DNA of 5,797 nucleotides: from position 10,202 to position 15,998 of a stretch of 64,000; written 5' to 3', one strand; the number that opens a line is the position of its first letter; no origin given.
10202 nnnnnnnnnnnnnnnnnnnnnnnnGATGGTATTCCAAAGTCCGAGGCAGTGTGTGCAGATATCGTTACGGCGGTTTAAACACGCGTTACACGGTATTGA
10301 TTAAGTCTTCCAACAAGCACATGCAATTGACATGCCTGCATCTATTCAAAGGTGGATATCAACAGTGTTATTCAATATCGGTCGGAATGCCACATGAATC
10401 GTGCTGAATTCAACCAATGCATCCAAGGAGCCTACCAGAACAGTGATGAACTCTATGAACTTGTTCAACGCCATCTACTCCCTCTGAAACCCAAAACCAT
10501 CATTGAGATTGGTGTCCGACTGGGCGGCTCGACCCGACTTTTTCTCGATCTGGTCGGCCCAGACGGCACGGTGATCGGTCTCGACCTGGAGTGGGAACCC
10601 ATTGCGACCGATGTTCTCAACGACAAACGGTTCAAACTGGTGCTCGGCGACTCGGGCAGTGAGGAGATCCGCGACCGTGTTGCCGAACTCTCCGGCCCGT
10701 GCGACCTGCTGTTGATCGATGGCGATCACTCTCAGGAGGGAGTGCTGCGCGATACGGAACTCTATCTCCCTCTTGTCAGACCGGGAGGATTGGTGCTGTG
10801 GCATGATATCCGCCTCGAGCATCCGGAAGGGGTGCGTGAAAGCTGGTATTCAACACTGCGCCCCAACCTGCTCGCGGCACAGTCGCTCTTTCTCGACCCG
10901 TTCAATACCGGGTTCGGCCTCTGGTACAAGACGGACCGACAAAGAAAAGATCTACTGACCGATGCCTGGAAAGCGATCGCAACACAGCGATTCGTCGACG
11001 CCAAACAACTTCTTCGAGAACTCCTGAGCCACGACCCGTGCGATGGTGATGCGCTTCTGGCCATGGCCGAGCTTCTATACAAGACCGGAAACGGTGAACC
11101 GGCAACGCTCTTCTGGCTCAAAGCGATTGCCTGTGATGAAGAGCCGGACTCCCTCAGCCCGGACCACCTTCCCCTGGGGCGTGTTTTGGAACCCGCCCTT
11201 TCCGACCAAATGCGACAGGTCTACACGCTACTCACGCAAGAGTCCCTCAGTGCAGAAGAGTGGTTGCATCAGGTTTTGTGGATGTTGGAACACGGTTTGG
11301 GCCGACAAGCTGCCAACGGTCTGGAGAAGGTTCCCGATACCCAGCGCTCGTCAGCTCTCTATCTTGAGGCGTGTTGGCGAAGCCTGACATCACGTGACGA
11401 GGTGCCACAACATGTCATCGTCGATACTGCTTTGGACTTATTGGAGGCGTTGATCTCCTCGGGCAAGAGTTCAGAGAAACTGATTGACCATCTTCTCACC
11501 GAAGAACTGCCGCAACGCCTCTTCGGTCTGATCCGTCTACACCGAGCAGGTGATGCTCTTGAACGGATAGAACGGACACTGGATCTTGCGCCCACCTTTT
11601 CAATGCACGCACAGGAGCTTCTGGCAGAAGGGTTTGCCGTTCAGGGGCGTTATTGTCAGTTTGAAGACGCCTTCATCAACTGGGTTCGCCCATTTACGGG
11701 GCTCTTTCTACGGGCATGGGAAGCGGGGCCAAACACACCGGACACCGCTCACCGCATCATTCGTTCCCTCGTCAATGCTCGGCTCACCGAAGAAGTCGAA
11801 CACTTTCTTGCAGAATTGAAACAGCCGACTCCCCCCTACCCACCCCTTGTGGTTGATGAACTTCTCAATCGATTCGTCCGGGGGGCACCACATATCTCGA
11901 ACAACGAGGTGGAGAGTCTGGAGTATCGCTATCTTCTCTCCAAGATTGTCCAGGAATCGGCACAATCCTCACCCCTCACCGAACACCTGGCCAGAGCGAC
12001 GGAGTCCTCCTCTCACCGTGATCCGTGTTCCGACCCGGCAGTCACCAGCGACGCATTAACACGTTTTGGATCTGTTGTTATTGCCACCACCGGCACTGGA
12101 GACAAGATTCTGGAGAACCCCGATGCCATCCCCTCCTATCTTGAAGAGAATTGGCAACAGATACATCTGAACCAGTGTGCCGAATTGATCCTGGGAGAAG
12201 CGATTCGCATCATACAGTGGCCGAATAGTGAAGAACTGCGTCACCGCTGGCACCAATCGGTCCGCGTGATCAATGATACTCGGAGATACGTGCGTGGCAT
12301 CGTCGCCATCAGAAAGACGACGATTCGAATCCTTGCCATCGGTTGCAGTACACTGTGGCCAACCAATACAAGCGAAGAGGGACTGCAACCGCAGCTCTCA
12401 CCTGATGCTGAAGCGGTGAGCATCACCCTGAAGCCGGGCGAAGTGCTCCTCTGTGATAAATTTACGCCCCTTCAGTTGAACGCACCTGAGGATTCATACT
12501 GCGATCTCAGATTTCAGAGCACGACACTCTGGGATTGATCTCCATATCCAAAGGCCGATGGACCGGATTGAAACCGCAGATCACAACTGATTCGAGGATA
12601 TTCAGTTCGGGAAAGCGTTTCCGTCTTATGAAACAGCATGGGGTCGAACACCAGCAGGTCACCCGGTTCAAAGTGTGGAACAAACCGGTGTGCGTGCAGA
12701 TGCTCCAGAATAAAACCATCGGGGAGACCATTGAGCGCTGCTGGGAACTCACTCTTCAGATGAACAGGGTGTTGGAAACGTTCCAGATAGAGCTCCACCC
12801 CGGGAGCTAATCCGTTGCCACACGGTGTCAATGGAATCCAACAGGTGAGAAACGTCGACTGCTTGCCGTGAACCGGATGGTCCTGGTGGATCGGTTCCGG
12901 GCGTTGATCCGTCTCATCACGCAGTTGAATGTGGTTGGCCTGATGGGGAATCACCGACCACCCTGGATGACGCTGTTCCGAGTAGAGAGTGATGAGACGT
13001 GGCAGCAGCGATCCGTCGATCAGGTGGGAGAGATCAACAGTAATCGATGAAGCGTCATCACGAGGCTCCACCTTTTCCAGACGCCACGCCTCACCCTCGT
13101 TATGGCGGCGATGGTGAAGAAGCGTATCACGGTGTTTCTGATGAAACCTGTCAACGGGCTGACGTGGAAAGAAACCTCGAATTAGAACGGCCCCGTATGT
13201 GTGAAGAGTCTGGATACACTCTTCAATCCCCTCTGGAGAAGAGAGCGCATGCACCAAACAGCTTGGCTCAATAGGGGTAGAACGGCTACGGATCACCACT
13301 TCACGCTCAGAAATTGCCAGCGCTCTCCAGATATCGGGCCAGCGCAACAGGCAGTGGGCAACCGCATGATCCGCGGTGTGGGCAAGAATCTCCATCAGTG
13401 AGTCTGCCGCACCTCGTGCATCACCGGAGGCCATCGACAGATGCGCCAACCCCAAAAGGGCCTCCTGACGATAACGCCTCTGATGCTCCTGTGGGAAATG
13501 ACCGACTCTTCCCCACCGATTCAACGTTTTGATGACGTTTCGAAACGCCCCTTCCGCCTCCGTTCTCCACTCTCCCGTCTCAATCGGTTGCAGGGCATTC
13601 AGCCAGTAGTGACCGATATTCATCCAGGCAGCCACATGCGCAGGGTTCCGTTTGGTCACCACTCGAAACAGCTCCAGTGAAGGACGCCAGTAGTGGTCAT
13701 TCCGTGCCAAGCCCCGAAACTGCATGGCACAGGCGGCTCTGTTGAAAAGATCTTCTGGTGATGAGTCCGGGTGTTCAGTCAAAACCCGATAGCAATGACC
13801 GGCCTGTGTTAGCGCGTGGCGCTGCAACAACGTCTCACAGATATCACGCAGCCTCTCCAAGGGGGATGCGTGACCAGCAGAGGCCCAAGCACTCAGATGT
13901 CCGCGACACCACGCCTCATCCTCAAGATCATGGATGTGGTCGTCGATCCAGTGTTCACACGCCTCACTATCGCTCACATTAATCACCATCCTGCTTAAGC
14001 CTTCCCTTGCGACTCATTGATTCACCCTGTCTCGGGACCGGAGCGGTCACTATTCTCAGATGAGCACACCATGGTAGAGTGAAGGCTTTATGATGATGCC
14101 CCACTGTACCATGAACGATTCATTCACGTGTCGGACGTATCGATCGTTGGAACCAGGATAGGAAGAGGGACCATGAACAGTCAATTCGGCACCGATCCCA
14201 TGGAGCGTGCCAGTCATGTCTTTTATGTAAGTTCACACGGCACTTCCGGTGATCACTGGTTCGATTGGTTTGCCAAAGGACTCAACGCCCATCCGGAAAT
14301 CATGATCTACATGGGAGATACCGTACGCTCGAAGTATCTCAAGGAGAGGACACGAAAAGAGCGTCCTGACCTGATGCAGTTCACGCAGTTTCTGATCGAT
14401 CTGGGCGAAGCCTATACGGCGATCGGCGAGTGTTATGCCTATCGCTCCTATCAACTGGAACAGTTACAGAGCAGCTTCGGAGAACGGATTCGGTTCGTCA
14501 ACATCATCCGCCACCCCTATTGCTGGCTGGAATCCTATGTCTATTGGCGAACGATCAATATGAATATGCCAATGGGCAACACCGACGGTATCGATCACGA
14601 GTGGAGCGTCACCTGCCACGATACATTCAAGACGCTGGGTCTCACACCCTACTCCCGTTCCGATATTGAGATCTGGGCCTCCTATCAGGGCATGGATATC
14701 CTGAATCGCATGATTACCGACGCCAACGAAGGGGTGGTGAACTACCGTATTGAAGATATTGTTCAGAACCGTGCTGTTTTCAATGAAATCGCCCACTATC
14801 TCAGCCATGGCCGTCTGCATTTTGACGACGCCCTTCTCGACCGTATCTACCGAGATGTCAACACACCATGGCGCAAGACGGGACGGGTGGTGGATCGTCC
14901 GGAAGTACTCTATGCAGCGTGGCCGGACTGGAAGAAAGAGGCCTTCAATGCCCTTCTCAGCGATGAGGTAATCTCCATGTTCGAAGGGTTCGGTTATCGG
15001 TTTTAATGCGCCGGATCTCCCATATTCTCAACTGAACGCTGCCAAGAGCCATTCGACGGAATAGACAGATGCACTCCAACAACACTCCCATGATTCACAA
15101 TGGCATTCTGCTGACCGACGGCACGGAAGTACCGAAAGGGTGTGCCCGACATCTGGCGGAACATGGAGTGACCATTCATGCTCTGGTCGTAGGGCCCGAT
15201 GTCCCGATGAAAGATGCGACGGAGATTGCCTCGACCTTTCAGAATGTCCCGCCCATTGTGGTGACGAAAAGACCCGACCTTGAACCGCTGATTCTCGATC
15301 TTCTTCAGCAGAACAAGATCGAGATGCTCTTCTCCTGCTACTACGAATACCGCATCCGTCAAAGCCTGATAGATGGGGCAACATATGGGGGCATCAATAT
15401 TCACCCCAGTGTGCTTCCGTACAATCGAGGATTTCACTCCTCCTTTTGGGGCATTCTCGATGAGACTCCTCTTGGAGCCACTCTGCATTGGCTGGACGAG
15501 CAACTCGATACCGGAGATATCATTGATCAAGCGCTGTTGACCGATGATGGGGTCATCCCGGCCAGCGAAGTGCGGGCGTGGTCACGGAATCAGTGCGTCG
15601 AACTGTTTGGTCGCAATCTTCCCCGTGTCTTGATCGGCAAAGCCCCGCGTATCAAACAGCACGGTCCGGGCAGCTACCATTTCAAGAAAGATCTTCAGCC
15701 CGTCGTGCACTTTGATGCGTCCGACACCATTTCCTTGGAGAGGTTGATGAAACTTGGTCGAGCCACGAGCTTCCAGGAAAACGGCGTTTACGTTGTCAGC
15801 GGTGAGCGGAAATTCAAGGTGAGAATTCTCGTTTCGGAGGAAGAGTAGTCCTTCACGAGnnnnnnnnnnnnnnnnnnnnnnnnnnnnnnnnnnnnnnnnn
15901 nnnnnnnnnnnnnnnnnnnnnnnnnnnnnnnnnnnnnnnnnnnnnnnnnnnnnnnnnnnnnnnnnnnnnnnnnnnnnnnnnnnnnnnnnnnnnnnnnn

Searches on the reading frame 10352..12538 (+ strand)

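Call 9: search_protein_families(library=pfam, proteins=[window:10352-12538:+], max_evalue=0.00001)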
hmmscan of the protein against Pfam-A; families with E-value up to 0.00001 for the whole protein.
window:10352-12538:+ (728 aa): 3 families
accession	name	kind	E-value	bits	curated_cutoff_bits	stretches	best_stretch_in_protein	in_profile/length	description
PF13578.12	Methyltransf_24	-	6.5e-17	62.8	26.3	1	51-153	1-105/105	Methyltransferase domain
PF04989.18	RMNT_CmcI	-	5.2e-12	46.4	23.2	1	38-157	24-152/206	Rhamnosyl O-methyltransferase/CmcI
PF14559.12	TPR_19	-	9.2e-07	29.5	25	0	209-251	2-44/68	Tetratricopeptide repeat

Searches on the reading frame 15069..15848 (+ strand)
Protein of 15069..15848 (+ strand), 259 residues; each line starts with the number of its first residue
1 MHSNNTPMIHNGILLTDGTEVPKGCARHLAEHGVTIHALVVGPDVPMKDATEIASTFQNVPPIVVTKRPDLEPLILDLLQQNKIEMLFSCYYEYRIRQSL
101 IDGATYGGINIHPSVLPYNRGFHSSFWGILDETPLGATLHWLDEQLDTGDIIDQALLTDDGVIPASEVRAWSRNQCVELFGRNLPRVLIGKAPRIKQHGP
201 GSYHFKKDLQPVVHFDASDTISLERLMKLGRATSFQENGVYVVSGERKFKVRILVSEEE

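Call 9: search_protein_families(library=pfam, proteins=[window:15069-15848:+], max_evalue=0.00001)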
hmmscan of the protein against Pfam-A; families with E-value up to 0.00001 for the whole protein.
window:15069-15848:+ (259 aa): 1 family
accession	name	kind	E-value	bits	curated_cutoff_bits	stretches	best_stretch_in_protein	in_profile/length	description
PF00551.24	Formyl_trans_N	-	5e-10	39.9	26.1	1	65-155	61-152/181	Formyl transferase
